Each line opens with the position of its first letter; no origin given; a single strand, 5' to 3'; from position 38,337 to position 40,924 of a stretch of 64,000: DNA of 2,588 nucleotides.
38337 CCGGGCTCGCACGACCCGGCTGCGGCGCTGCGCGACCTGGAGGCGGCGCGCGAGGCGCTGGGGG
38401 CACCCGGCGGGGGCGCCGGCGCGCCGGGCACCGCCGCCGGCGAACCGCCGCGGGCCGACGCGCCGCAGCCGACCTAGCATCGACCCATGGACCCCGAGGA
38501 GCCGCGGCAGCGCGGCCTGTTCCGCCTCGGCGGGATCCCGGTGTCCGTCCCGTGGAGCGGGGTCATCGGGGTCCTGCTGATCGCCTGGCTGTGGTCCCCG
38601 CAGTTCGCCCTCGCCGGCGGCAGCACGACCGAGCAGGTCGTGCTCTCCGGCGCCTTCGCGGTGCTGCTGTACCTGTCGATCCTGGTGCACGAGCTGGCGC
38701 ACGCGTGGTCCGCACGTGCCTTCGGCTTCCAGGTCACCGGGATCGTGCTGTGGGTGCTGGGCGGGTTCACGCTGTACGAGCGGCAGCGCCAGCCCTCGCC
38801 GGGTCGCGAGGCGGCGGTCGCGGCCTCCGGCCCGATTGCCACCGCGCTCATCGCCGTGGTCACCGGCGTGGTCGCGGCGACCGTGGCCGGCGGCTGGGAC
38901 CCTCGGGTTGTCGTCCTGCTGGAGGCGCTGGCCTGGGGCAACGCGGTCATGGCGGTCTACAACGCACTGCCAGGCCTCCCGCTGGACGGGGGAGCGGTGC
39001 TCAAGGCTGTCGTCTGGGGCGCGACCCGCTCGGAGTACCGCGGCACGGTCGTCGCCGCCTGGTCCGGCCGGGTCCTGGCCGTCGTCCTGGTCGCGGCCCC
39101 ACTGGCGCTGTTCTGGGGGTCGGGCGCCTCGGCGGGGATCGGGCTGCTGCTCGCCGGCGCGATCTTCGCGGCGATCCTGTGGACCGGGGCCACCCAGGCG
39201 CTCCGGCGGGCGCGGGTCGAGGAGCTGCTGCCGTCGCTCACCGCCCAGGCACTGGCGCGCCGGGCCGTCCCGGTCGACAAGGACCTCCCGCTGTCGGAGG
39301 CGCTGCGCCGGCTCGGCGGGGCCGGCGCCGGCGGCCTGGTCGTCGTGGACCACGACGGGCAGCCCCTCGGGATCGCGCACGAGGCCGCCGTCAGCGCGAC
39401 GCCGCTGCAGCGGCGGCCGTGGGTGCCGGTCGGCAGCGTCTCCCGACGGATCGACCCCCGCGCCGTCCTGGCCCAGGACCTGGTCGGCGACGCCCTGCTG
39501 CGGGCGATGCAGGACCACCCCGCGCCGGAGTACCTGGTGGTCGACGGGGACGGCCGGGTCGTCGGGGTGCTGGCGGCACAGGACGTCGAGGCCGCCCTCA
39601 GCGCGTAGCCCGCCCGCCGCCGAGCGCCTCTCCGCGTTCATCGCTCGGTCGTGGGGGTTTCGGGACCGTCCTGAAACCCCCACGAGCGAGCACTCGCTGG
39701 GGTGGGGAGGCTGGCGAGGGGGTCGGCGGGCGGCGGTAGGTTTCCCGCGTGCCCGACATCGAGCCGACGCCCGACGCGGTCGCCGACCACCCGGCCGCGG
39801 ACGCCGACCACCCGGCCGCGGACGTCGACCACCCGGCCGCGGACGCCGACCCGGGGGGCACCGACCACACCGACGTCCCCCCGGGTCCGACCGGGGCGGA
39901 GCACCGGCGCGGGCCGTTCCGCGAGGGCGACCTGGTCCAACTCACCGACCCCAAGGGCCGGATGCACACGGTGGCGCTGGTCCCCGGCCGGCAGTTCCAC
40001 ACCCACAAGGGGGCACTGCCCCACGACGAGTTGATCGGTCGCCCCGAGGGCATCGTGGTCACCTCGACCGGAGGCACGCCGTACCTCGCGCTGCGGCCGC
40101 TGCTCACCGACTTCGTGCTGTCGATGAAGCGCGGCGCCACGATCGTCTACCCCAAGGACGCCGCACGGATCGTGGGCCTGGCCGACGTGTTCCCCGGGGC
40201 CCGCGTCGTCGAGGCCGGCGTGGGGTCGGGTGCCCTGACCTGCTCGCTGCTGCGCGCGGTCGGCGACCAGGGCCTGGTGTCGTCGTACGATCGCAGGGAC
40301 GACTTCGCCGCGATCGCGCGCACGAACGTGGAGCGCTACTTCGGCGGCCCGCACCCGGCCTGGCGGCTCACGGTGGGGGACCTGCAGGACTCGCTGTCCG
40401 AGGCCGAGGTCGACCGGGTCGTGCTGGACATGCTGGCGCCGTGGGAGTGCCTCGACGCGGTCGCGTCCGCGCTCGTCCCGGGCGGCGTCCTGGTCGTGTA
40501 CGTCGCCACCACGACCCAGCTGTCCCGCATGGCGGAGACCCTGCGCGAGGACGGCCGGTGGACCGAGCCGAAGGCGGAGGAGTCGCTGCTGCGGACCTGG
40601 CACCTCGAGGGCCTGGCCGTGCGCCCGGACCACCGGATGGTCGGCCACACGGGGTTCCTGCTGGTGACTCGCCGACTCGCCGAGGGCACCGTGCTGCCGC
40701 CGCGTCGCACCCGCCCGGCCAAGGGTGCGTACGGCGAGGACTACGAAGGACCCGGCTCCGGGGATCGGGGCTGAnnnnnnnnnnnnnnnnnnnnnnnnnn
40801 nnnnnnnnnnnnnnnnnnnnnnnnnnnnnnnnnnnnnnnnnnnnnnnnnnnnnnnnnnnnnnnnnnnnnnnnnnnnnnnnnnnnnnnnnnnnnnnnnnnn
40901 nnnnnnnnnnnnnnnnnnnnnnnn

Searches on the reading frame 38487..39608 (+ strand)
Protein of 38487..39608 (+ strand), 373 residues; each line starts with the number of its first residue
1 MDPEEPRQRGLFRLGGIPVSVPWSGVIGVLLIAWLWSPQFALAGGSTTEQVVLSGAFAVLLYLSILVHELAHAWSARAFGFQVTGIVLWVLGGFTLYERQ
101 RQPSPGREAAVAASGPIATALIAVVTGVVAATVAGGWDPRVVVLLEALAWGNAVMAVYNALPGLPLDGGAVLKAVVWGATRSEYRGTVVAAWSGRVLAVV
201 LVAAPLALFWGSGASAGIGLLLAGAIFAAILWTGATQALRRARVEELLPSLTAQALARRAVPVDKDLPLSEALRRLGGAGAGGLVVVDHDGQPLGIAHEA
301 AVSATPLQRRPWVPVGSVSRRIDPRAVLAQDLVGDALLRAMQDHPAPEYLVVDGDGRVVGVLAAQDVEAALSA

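Call 61: search_protein_families(library=pfam, proteins=[window:38487-39608:+], max_evalue=0.001)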
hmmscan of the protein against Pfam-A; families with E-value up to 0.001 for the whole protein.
window:38487-39608:+ (373 aa): 2 families
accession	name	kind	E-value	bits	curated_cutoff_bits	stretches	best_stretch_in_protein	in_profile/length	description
PF02163.28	Peptidase_M50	-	5.9e-19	68.7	27.2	2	56-133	1-103/221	Peptidase family M50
PF00571.33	CBS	-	1.8e-10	41.4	24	1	258-299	7-48/57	CBS domain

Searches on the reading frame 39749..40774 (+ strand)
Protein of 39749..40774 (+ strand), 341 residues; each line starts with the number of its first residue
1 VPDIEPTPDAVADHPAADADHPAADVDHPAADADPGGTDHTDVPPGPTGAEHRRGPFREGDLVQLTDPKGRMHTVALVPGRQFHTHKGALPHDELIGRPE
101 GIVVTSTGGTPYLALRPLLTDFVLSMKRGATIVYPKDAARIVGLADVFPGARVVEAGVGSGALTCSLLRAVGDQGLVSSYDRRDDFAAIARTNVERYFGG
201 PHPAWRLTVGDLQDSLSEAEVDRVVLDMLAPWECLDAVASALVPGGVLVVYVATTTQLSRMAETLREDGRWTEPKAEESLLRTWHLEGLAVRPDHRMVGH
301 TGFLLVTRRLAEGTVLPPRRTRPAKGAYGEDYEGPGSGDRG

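Call 61: search_protein_families(library=pfam, proteins=[window:39749-40774:+], max_evalue=0.001)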
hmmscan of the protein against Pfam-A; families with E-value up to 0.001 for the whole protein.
window:39749-40774:+ (341 aa): 5 families
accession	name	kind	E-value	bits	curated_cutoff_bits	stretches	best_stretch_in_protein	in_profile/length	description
PF14801.12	TrmI-like_N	-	1.3e-27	95.9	24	1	55-104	1-50/50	TrmI-like N-terminal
PF08704.16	GCD14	-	9.2e-17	62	26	1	125-285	16-178/247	tRNA methyltransferase complex GCD14 subunit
PF01135.25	PCMT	-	5.4e-09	36.6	20.3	1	120-258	44-180/210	Protein-L-isoaspartate(D-aspartate) O-methyltransferase (PCMT)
PF13578.12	Methyltransf_24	-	2.5e-06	28.7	26.3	1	154-249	1-101/105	Methyltransferase domain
PF13649.12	Methyltransf_25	-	0.00033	21.7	27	1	153-246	1-97/97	Methyltransferase domain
